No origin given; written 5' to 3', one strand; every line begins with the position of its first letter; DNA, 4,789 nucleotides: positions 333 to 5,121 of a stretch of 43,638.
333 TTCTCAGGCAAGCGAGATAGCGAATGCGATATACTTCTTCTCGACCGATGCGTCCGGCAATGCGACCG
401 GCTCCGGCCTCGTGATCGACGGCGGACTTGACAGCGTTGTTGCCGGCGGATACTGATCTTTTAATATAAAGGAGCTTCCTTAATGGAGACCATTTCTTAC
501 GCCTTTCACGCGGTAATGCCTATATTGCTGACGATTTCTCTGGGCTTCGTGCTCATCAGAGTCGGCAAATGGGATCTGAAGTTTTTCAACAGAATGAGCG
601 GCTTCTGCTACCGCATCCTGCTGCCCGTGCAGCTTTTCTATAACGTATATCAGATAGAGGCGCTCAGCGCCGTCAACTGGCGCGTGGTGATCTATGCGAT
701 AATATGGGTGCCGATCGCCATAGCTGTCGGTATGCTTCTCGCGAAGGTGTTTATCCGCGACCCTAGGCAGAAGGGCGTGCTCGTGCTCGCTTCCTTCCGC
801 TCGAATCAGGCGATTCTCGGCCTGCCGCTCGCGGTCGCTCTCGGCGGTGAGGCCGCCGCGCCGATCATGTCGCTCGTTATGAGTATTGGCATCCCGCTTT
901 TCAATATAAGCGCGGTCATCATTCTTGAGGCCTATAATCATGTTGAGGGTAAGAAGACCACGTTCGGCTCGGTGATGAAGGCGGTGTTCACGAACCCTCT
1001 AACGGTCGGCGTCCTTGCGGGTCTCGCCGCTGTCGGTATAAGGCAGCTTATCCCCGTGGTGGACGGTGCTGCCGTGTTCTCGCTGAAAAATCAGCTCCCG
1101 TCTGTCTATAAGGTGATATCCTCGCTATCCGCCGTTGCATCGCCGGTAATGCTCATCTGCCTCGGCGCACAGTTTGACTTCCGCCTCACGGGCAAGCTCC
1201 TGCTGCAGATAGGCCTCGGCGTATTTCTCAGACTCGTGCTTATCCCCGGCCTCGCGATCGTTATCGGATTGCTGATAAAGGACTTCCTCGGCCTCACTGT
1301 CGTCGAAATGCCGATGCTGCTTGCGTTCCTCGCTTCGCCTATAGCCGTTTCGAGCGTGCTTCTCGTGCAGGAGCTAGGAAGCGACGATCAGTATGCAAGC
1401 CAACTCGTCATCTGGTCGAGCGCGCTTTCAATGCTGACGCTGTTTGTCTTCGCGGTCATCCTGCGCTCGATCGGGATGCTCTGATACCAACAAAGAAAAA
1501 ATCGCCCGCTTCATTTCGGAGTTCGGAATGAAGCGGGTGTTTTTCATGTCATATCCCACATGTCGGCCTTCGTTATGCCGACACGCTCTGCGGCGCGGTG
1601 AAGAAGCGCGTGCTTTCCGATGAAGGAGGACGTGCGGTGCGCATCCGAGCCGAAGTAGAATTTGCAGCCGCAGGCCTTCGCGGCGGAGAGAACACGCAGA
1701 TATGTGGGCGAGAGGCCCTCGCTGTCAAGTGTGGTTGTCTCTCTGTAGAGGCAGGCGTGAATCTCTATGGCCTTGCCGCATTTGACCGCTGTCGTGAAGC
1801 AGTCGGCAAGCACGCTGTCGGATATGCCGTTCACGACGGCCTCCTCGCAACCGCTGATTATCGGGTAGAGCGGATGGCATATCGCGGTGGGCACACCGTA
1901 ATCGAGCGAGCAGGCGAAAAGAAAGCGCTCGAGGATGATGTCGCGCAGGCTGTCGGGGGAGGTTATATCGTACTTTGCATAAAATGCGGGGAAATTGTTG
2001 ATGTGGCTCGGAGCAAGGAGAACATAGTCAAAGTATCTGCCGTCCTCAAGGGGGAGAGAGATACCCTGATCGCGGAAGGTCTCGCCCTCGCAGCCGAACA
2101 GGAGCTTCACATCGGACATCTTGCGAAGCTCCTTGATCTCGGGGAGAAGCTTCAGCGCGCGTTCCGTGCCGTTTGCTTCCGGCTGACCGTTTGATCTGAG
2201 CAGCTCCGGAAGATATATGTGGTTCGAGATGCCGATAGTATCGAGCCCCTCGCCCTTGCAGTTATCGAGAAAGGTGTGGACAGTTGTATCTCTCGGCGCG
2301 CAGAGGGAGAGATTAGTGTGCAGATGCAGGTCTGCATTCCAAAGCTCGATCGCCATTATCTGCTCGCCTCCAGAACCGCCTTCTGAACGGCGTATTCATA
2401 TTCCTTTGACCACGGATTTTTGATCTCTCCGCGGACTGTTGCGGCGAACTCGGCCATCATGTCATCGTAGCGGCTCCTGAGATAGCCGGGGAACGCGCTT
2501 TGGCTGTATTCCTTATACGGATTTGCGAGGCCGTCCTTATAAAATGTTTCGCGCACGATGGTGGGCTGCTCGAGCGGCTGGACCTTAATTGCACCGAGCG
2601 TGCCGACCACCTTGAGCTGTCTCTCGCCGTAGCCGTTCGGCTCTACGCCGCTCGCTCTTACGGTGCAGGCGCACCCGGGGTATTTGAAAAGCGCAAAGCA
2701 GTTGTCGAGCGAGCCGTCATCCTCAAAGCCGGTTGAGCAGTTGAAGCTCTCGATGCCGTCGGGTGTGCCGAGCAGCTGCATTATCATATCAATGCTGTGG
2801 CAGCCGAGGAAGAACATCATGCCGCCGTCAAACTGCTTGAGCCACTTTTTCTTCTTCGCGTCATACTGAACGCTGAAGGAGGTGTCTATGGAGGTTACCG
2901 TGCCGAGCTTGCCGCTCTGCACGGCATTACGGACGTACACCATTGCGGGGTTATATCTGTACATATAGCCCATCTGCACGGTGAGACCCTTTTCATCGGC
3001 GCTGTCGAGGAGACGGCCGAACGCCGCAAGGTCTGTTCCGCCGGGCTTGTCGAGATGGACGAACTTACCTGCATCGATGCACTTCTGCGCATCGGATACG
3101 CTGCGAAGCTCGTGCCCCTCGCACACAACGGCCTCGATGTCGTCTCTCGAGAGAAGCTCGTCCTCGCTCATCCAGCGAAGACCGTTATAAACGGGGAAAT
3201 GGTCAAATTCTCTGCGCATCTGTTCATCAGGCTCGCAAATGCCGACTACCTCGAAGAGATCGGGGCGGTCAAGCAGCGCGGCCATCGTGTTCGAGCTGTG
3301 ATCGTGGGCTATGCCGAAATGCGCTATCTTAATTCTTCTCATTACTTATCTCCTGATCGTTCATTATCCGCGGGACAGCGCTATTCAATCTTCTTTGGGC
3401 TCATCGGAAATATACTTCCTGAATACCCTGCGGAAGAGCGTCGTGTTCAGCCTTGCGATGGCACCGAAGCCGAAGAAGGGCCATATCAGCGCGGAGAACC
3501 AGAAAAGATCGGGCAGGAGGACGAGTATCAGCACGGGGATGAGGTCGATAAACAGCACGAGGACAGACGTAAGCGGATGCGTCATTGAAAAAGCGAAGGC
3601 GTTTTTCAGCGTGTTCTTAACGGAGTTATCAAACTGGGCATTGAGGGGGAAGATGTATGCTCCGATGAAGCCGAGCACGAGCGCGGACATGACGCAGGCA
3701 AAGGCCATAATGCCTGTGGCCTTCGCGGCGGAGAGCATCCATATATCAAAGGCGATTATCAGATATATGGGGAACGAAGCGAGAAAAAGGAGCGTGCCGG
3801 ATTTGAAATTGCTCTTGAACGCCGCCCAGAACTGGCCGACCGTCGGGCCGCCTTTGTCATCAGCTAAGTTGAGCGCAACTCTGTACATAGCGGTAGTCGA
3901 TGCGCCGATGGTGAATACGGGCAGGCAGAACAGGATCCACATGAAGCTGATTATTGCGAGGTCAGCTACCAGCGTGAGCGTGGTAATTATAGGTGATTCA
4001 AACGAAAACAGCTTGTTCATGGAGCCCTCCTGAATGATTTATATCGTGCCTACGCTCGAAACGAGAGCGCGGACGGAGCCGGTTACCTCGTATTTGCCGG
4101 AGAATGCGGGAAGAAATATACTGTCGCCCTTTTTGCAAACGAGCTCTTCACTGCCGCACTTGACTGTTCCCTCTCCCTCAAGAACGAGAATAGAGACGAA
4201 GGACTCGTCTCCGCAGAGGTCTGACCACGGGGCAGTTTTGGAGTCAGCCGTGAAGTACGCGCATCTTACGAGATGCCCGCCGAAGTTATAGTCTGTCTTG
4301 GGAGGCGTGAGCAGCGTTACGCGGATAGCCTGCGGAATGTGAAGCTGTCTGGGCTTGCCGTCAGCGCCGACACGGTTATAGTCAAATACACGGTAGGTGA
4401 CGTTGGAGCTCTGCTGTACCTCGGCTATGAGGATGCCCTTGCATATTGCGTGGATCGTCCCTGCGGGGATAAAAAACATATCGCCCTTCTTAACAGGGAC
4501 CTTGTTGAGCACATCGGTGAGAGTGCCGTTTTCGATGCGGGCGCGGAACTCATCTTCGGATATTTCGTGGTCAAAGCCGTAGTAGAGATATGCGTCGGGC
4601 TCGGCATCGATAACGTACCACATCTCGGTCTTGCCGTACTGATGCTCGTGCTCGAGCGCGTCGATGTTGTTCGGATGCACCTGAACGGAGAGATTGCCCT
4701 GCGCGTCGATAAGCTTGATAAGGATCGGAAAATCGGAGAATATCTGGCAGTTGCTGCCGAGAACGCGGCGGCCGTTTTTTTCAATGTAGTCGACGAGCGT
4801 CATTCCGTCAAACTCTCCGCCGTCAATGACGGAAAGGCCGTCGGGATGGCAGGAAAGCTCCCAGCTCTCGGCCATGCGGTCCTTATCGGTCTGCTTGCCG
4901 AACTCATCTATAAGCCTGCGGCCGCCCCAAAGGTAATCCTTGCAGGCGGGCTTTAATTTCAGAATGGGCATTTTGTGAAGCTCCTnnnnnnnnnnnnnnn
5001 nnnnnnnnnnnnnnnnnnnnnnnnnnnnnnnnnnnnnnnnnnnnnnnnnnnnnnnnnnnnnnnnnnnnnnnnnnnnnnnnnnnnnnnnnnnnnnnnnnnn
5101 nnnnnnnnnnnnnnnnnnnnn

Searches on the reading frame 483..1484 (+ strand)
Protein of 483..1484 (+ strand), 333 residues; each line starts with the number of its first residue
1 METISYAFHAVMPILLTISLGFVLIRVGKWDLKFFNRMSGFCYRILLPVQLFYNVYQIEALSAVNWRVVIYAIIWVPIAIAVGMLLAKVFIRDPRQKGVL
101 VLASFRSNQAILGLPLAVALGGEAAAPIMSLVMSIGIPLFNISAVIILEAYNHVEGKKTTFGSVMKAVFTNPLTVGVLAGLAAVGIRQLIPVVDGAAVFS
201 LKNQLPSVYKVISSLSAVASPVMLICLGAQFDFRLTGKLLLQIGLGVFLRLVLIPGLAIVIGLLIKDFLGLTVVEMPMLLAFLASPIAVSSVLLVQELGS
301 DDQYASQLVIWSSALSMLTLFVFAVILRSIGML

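Call 6: search_protein_families(library=pfam, proteins=[window:483-1484:+], max_evalue=0.00001)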
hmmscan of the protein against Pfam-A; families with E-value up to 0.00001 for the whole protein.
window:483-1484:+ (333 aa): 1 family
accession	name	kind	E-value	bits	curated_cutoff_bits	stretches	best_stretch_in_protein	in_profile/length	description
PF03547.23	Mem_trans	-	1.9e-19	69.9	25.7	1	7-323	2-342/343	Membrane transport protein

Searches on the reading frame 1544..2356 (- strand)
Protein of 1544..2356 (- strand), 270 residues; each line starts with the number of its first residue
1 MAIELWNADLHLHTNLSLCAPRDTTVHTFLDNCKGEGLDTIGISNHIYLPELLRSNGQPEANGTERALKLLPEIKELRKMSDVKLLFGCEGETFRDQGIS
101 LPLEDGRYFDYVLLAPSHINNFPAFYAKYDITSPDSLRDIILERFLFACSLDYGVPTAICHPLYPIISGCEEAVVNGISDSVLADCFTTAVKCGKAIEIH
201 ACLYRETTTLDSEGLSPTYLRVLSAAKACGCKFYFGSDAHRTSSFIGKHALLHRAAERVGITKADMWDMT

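Call 6: search_protein_families(library=pfam, proteins=[window:1544-2356:-], max_evalue=0.00001)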
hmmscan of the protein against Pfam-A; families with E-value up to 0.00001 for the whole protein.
window:1544-2356:- (270 aa): 0 families

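Call 63: search_protein_families(library=pfam, proteins=[window:1544-2356:-], max_evalue=0.01)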
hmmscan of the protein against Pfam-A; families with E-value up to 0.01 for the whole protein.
window:1544-2356:- (270 aa): 1 family
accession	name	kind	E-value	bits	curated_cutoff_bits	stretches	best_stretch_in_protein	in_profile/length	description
PF02811.25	PHP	-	1.8e-05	25.6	26.4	1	9-118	1-94/164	PHP domain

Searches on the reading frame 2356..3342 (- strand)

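Call 6: search_protein_families(library=pfam, proteins=[window:2356-3342:-], max_evalue=0.00001)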
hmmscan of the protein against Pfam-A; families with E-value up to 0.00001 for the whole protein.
window:2356-3342:- (328 aa): 3 families
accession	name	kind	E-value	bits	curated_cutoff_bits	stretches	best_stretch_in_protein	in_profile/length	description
PF22725.1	GFO_IDH_MocA_C3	-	2.1e-17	63.7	27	1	136-252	3-123/124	GFO/IDH/MocA C-terminal domain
PF02894.22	GFO_IDH_MocA_C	-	2.1e-11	44.5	22.9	1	139-307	2-184/218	Oxidoreductase family, C-terminal alpha/beta domain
PF01408.29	GFO_IDH_MocA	-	2.4e-07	31.9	24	1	16-126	12-120/120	Oxidoreductase family, NAD-binding Rossmann fold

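Call 60: search_protein_families(library=ncbifam, proteins=[window:2356-3342:-], max_evalue=1e-10)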
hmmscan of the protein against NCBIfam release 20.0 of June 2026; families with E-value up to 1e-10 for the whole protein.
window:2356-3342:- (328 aa): 4 families
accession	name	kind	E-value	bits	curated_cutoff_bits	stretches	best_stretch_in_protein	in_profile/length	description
NF007574.0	PRK10206.1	equivalog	8.2e-20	71.1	352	1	4-197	3-193/345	oxidoreductase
TIGR04380.1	myo_inos_iolG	equivalog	2.1e-17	63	355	1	30-311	27-304/330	inositol 2-dehydrogenase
NF040723.1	UDP-GlcNAcDh_Arch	equivalog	8.5e-13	48.5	450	1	30-263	25-246/302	UDP-N-acetylglucosamine 3-dehydrogenase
NF008607.0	PRK11579.1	subfamily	5.2e-11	42.1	330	1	59-230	54-227/346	oxidoreductase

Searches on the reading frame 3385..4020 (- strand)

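Call 6: search_protein_families(library=pfam, proteins=[window:3385-4020:-], max_evalue=0.00001)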
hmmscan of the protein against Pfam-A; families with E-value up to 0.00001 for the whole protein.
window:3385-4020:- (211 aa): 1 family
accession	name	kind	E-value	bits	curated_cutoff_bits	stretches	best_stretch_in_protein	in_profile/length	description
PF04854.19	DUF624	-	6e-16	58.8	24.2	1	21-93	1-77/77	Protein of unknown function, DUF624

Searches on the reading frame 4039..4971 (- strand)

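Call 6: search_protein_families(library=pfam, proteins=[window:4039-4971:-], max_evalue=0.00001)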
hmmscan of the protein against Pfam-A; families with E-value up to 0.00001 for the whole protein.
window:4039-4971:- (310 aa): 3 families
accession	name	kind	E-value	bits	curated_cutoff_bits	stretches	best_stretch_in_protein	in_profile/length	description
PF21621.3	MPI_cupin_dom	-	4.4e-16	59.1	27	1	253-306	25-78/79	Mannose-6-phosphate isomerase, cupin domain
PF20511.4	PMI_typeI_cat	-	1.8e-12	48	22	1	3-105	1-107/143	Phosphomannose isomerase type I, catalytic domain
PF07883.17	Cupin_2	-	7.1e-11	42.1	27.2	0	261-289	22-50/70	Cupin domain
